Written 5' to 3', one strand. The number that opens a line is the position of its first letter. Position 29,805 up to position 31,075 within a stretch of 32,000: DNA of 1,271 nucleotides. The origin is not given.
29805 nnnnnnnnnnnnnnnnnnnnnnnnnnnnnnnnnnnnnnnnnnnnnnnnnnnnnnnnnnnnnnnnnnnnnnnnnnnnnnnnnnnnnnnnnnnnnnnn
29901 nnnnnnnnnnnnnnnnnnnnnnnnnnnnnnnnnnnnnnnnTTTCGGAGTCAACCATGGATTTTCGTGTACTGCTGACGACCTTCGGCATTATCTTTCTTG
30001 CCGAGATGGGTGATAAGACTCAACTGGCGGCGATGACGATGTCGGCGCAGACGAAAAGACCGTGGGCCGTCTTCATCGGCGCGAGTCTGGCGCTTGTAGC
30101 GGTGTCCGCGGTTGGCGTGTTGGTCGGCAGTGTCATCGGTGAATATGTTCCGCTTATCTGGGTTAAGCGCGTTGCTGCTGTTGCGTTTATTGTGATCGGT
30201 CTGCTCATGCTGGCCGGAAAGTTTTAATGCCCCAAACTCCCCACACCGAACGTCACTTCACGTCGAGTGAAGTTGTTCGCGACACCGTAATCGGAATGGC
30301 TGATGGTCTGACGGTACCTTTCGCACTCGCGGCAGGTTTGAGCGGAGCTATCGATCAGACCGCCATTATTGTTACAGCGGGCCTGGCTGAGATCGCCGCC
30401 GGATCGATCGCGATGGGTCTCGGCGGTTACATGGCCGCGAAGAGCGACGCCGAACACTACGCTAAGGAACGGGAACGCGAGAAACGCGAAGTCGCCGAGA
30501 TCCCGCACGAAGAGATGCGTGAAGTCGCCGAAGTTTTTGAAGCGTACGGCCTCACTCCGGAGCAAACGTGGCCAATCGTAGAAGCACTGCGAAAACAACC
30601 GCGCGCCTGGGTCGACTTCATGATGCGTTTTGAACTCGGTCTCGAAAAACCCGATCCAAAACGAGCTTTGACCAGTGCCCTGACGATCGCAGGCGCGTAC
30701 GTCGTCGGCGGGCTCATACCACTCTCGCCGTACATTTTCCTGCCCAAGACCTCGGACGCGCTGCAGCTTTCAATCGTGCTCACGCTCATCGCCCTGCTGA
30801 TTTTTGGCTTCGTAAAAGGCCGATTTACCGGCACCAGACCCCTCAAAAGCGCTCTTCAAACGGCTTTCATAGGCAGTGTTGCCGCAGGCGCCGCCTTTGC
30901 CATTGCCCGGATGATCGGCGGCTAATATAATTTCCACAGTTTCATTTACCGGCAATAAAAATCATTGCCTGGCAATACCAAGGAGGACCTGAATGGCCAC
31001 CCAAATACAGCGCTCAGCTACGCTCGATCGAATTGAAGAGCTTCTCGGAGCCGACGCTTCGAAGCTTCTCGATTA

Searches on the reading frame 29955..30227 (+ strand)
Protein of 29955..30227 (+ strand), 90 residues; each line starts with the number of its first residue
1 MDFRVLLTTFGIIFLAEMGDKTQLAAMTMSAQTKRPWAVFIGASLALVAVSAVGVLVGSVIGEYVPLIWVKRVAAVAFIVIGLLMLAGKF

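Call 61: search_protein_families(library=pfam, proteins=[window:29955-30227:+], max_evalue=0.001)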
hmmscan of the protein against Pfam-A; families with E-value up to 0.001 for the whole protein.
window:29955-30227:+ (90 aa): 1 family
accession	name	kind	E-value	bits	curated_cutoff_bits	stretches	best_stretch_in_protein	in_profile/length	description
PF01169.24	GDT1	-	7.2e-26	90.8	27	1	7-82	1-75/75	Divalent cation/proton antiporter GDT1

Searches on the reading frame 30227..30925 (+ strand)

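Call 11: search_protein_families(library=pfam, proteins=[window:30227-30925:+], max_evalue=0.001)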
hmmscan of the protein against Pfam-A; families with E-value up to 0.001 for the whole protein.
window:30227-30925:+ (232 aa): 1 family
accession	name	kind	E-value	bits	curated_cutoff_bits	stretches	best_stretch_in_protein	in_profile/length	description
PF01988.24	VIT1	-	1.4e-72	244.5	28.1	1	17-227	1-213/214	VIT family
